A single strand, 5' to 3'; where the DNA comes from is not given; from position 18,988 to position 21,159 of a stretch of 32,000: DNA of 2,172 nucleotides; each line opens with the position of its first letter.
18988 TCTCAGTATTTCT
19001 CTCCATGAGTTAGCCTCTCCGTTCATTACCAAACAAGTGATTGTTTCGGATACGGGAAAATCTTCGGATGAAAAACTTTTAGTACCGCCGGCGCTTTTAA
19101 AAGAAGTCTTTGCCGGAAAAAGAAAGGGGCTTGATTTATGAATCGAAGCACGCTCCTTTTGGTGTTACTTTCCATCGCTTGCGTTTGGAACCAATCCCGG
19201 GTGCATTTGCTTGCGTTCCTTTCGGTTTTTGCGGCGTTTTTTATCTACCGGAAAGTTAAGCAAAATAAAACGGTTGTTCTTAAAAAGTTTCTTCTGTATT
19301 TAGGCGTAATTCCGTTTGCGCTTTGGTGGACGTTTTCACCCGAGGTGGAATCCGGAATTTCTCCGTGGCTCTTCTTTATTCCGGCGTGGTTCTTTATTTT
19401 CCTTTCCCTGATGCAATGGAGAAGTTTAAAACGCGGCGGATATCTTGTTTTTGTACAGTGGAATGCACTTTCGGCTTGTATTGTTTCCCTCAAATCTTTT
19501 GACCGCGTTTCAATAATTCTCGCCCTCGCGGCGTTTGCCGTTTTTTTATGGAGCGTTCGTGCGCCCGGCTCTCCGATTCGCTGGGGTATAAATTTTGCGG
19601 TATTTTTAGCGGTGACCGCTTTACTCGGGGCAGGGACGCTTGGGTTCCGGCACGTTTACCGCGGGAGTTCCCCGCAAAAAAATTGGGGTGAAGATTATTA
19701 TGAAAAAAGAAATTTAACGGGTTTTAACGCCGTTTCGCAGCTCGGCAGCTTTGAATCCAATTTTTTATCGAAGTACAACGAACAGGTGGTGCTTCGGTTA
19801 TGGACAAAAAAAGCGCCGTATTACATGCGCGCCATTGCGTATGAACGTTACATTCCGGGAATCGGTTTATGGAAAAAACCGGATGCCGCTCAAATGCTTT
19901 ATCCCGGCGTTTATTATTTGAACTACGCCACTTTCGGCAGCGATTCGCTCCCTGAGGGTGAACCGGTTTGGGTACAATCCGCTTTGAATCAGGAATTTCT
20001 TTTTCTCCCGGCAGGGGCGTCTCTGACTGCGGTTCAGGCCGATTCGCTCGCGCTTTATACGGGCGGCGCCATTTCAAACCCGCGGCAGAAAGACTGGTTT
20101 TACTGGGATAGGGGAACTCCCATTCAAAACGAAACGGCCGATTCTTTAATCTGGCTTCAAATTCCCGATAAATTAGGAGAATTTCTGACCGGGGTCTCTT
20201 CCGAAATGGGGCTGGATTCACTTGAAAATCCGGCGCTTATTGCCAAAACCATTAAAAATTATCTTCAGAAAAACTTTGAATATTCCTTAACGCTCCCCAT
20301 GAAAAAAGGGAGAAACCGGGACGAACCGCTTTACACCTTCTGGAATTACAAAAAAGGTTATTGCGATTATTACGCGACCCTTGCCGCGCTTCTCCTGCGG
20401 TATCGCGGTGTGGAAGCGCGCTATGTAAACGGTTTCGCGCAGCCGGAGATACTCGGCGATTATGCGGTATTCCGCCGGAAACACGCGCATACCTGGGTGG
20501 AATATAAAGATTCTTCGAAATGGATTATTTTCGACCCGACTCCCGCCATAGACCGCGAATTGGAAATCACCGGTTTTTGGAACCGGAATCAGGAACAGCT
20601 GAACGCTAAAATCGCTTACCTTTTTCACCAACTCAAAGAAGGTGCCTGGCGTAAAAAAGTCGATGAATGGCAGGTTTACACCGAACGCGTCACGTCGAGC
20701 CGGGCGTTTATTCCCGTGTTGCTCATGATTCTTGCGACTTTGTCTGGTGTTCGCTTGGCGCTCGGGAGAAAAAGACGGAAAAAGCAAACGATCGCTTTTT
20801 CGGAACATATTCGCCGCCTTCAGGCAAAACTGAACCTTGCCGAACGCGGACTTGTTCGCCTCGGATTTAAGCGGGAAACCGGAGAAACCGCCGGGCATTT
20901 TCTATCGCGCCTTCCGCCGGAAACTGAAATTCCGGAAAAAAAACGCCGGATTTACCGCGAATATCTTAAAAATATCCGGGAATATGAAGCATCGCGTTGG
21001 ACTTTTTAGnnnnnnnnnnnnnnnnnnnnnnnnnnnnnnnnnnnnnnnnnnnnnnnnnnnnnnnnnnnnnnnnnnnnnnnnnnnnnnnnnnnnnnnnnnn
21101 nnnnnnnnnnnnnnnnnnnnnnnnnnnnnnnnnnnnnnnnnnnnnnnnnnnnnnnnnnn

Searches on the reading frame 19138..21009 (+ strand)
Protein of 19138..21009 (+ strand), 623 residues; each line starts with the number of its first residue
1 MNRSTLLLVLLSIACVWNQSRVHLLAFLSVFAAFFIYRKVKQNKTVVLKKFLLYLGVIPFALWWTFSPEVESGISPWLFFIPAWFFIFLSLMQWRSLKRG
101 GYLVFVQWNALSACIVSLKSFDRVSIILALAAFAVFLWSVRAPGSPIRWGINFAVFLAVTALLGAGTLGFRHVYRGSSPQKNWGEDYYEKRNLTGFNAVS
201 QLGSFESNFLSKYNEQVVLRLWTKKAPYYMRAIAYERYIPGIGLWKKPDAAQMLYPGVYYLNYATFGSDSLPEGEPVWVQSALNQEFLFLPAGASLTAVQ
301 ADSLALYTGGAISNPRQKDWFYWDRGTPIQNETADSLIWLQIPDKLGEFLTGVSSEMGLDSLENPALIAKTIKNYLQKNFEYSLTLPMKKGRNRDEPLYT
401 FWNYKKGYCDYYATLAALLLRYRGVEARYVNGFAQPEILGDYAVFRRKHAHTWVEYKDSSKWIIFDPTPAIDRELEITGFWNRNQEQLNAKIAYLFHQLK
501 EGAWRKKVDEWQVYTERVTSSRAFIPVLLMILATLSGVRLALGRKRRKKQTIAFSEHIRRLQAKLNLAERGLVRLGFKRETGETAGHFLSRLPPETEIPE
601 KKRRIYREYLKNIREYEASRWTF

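Call 10: search_protein_families(library=pfam, proteins=[window:19138-21009:+], max_evalue=0.01)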
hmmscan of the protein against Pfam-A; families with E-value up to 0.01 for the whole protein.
window:19138-21009:+ (623 aa): 1 family
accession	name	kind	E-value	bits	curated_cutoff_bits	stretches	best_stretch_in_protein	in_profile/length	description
PF01841.26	Transglut_core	-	2.4e-19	70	23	1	363-467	12-108/108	Transglutaminase-like superfamily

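Call 12: find_homologous_proteins(query=window:19138-21009:+, max_evalue=1e-20)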
Query window:19138-21009:+ (623 aa): 112 proteins with E <= 1e-20 among 8000 candidates.
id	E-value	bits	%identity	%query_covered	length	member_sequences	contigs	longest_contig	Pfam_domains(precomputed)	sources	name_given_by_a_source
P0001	0.0e+0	1433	100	100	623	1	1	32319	PF01841.26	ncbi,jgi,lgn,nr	ncbi:MAG: transglutaminase-like domain-containing protein [Fibrobacter sp.]|jgi:transglutaminase-lik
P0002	0.0e+0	1252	85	100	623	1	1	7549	PF01841.26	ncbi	-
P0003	9.5e-142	492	42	97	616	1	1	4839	PF01841.26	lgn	-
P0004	1.3e-140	488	42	97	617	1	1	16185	PF01841.26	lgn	-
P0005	2.1e-139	484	42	100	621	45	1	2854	PF01841.26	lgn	-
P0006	1.2e-136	475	41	99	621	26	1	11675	PF01841.26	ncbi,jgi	-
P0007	2.7e-114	401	38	99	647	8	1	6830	PF01841.26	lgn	-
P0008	1.1e-111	393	37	99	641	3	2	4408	PF01841.26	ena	-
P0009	2.5e-110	388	37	99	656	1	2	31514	PF01841.26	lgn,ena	-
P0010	6.1e-110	387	38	99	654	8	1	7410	PF01841.26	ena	-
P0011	6.6e-110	387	38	99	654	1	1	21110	PF01841.26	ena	-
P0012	1.3e-109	386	38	99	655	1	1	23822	PF01841.26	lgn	-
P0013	1.5e-109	386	37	99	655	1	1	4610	PF01841.26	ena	-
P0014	1.6e-109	385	37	99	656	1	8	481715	PF01841.26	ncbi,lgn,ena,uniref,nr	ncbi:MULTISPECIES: transglutaminase family protein [unclassified Fibrobacter]|uniref:transglutaminas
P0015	1.7e-109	385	37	99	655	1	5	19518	PF01841.26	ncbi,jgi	jgi:transglutaminase-like putative cysteine protease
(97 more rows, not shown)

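Call 14: find_encoding_contigs(protein=P0002, flank=10000)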
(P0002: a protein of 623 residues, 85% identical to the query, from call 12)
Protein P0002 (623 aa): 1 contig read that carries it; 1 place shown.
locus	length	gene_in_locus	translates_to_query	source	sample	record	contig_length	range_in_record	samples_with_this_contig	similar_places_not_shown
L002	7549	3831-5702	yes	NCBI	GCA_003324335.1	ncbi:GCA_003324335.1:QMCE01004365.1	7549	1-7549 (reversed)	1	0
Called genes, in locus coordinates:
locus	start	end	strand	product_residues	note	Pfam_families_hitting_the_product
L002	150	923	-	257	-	PF01066:CDP-OH_P_transf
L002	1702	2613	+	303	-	PF00493:MCM (weak), PF20030:bpMoxR, PF05496:RuvB_N (faint), PF00004:AAA (weak), PF07726:AAA_3, PF07728:AAA_5, PF17863:AAA_lid_2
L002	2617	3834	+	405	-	-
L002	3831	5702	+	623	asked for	PF01841:Transglut_core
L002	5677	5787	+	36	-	-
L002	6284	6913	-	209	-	PF00081:Sod_Fe_N, PF02777:Sod_Fe_C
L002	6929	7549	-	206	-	?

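Call 15: find_encoding_contigs(protein=P0001, flank=10000)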
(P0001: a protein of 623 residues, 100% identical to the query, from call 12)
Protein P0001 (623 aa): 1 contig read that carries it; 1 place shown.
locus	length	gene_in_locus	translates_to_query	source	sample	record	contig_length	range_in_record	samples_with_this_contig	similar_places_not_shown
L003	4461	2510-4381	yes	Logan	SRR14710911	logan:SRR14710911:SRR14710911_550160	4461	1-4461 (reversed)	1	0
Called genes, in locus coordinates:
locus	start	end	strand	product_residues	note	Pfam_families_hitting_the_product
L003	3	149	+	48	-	?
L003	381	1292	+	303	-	PF00493:MCM (weak), PF20030:bpMoxR, PF05496:RuvB_N (faint), PF00004:AAA (weak), PF07726:AAA_3, PF07728:AAA_5, PF17863:AAA_lid_2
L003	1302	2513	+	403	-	-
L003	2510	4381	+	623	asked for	PF01841:Transglut_core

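Call 45: find_encoding_contigs(protein=P0004, flank=10000, max_places=2)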
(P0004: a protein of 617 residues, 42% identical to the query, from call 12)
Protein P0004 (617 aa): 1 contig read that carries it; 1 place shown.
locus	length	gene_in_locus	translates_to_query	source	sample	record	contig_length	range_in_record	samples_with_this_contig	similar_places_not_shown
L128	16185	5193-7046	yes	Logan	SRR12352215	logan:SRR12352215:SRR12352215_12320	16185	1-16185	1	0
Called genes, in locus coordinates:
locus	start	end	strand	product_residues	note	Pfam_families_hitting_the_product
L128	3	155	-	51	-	?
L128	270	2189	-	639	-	PF00012:HSP70, PF06723:MreB_Mbl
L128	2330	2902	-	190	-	PF01025:GrpE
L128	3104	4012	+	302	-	PF00493:MCM (weak), PF20030:bpMoxR, PF00004:AAA (weak), PF07726:AAA_3, PF07728:AAA_5, PF17863:AAA_lid_2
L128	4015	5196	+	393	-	PF01882:DUF58 (weak)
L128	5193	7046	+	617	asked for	PF01841:Transglut_core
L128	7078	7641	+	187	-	PF18955:DUF5698, PF10035:DUF2179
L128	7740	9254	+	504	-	PF03935:SKN1_KRE6_Sbg1 (faint), PF00722:Glyco_hydro_16, PF26113:GH16_XgeA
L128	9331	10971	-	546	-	PF00118:Cpn60_TCP1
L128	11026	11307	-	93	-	PF00166:Cpn10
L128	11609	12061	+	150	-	-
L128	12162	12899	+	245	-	PF07826:IMP_cyclohyd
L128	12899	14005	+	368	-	-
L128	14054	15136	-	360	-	PF00180:Iso_dh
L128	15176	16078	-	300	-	PF02899:Phage_int_SAM_1, PF00589:Phage_integrase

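Call 46: find_encoding_contigs(protein=P0006, flank=10000, max_places=2)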
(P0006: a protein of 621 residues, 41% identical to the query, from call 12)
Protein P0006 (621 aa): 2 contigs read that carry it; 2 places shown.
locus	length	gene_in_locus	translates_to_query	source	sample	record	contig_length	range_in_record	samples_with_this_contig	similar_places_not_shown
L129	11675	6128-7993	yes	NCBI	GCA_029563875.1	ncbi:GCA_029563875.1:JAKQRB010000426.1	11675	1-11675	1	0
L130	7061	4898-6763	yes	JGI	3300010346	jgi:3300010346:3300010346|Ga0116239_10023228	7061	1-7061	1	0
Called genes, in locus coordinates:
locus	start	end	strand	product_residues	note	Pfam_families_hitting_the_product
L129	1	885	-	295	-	?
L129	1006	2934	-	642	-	PF00012:HSP70, PF06723:MreB_Mbl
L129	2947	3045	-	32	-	-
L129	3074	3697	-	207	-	PF01025:GrpE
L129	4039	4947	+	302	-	PF00493:MCM (faint), PF01078:Mg_chelatase (faint), PF20030:bpMoxR, PF00158:Sigma54_activat (faint), PF00004:AAA (weak), PF07726:AAA_3, PF07728:AAA_5, PF17863:AAA_lid_2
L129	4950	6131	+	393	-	PF01882:DUF58 (weak)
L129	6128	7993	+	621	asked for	PF01841:Transglut_core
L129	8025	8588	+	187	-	PF18955:DUF5698, PF10035:DUF2179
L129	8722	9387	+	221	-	PF00722:Glyco_hydro_16, PF26113:GH16_XgeA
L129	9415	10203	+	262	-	PF18962:Por_Secre_tail (faint)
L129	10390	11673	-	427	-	?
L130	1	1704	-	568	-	?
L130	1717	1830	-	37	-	-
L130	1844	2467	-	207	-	PF01025:GrpE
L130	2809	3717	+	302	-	PF00493:MCM (faint), PF01078:Mg_chelatase (faint), PF20030:bpMoxR, PF00158:Sigma54_activat (faint), PF00004:AAA (weak), PF07726:AAA_3, PF07728:AAA_5, PF17863:AAA_lid_2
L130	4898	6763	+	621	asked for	PF01841:Transglut_core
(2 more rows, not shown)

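Call 47: find_encoding_contigs(protein=P0014, flank=10000, max_places=2)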
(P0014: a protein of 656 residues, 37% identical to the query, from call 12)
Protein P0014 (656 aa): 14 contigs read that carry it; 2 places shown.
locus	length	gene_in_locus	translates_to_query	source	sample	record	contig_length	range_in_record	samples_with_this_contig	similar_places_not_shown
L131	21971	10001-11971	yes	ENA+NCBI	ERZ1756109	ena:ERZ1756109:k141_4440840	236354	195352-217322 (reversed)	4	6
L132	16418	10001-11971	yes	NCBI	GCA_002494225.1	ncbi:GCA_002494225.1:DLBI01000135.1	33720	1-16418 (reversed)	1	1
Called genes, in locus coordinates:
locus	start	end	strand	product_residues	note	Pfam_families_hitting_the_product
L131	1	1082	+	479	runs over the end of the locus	-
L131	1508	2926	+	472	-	PF00308:Bac_DnaA, PF13401:AAA_22 (weak), PF08299:Bac_DnaA_C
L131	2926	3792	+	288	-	PF00106:adh_short (faint), PF01073:3Beta_HSD, PF01370:Epimerase, PF02719:Polysacc_synt_2, PF04321:RmlD_sub_bind, PF05368:NmrA, PF13460:NAD_binding_10, PF16363:GDP_Man_Dehyd (weak), +1 more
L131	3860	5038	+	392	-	-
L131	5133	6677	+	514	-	PF00795:CN_hydrolase (faint), PF02540:NAD_synthase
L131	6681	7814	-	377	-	PF03054:tRNA_Me_trans, PF20259:tRNA_Me_trans_M, PF20258:tRNA_Me_trans_C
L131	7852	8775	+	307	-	PF20030:bpMoxR, PF00004:AAA, PF05496:RuvB_N (faint), PF07726:AAA_3, PF07728:AAA_5, PF17863:AAA_lid_2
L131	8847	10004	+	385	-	PF01882:DUF58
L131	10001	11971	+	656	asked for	PF01841:Transglut_core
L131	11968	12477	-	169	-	PF13648:Lipocalin_4 (weak)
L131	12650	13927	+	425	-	PF03629:SASA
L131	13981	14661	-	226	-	PF01980:TrmO_N, PF18389:TrmO_C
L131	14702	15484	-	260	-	-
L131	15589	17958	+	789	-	PF03030:H_PPase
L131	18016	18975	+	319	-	PF09603:Fib_succ_major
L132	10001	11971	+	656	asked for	PF01841:Transglut_core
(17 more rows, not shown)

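Call 53: search_protein_families(library=pfam, proteins=[L002:1051-1365:+], max_evalue=0.01)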
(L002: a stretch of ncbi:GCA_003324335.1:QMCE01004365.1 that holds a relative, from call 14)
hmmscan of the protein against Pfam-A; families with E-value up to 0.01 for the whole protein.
L002:1051-1365:+ (104 aa): 1 family
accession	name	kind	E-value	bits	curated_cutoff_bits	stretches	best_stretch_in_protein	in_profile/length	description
PF08378.17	NERD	-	7.5e-07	30.1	22.1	1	24-80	58-110/111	Nuclease-related domain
